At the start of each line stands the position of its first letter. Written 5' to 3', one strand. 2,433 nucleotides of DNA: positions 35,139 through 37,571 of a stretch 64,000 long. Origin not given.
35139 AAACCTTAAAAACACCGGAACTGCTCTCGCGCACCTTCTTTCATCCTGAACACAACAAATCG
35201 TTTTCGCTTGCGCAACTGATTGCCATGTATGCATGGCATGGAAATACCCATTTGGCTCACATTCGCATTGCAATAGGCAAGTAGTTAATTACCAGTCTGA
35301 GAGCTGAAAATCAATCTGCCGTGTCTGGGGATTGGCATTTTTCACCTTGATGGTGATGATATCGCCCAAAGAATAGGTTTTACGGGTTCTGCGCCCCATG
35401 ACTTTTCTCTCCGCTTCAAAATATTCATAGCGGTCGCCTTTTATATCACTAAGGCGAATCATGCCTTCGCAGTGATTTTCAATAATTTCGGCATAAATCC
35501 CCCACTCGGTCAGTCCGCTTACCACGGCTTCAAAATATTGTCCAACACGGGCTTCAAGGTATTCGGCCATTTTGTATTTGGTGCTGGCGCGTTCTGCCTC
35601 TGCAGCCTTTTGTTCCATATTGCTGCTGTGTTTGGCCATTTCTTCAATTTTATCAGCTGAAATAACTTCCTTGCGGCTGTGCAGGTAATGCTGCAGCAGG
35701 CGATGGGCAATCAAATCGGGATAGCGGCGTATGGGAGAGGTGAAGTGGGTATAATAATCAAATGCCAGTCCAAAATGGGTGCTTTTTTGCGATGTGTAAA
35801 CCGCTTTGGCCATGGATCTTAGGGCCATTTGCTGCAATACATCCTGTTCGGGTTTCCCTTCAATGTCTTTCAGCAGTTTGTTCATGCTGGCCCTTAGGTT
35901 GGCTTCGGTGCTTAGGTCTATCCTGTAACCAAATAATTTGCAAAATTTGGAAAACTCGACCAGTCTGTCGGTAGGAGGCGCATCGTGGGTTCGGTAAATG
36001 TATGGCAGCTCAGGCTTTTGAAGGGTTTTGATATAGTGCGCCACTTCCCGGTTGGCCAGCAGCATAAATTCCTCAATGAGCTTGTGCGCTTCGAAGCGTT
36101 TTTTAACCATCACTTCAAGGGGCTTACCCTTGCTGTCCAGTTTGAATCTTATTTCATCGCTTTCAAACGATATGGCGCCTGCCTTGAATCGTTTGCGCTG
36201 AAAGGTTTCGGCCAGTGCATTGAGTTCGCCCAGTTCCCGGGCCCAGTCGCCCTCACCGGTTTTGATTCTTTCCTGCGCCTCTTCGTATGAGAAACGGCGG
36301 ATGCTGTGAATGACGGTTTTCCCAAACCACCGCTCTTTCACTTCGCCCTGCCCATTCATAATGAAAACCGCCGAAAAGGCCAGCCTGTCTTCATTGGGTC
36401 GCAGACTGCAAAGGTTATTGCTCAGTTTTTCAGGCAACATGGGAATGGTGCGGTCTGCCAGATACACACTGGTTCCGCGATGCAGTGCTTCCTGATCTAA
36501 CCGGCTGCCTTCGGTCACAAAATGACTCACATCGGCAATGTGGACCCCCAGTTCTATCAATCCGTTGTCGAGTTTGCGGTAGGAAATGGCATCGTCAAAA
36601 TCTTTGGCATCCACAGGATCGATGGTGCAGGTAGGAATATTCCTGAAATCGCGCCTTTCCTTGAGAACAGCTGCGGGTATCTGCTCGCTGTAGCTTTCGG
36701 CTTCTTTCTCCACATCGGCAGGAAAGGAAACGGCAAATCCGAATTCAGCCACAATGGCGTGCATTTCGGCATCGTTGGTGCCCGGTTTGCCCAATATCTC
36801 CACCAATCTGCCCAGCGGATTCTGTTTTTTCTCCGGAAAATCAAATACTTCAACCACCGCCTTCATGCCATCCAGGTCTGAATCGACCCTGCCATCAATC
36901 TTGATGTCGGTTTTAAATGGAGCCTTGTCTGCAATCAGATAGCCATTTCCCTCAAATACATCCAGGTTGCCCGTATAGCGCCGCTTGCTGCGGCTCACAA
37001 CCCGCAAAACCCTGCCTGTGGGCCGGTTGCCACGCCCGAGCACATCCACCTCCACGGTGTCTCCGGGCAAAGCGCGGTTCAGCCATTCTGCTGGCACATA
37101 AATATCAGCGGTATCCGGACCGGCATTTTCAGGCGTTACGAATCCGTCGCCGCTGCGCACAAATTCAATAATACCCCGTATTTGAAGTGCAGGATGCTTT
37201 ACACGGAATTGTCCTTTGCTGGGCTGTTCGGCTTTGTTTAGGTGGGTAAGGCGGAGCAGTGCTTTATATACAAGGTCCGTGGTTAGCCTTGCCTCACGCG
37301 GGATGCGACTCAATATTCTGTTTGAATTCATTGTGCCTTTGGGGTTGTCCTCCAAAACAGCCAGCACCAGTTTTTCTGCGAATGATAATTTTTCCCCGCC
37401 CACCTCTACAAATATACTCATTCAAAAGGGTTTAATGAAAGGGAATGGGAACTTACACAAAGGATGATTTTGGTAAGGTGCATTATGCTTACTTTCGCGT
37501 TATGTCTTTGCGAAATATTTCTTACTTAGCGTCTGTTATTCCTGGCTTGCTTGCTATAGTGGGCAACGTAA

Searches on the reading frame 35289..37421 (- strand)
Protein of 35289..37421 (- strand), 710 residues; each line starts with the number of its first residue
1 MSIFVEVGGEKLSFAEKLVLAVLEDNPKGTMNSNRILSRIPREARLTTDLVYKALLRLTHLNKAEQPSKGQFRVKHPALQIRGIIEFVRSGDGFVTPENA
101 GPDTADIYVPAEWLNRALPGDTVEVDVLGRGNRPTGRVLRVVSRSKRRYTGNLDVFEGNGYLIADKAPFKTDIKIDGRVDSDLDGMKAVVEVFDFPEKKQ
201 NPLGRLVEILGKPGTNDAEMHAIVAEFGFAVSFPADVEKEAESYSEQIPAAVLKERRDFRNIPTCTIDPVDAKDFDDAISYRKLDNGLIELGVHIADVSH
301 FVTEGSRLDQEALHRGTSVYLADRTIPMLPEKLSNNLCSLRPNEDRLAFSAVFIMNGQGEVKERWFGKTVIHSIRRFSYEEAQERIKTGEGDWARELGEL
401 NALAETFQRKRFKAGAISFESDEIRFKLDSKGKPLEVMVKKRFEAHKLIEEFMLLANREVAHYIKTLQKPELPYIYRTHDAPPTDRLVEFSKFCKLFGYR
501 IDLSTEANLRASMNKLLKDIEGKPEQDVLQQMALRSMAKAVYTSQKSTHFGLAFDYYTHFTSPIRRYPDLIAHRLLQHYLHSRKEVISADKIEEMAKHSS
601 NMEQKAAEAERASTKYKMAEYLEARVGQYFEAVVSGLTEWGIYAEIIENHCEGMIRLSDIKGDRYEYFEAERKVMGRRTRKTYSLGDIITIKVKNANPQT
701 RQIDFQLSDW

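Call 40: search_protein_families(library=pfam, proteins=[window:35289-37421:-], max_evalue=0.00001)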
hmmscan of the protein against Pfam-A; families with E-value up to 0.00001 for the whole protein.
window:35289-37421:- (710 aa): 5 families
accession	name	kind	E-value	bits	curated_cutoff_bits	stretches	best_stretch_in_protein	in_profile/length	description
PF00773.25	RNB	-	4.6e-115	384.8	29.3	1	256-581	1-325/326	RNB domain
PF17876.7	CSD2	-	7.3e-19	68.1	26.2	1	161-234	1-74/74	Cold shock domain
PF08206.17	OB_RNB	-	2.5e-09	37.1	24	1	83-141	1-58/58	Ribonuclease B OB domain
PF17849.7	OB_Dis3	-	7.6e-07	29.6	22.8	1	181-227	30-76/77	Dis3-like cold-shock domain 2 (CSD2)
PF00575.29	S1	-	6.2e-06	26.9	22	0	625-706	3-72/74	S1 RNA binding domain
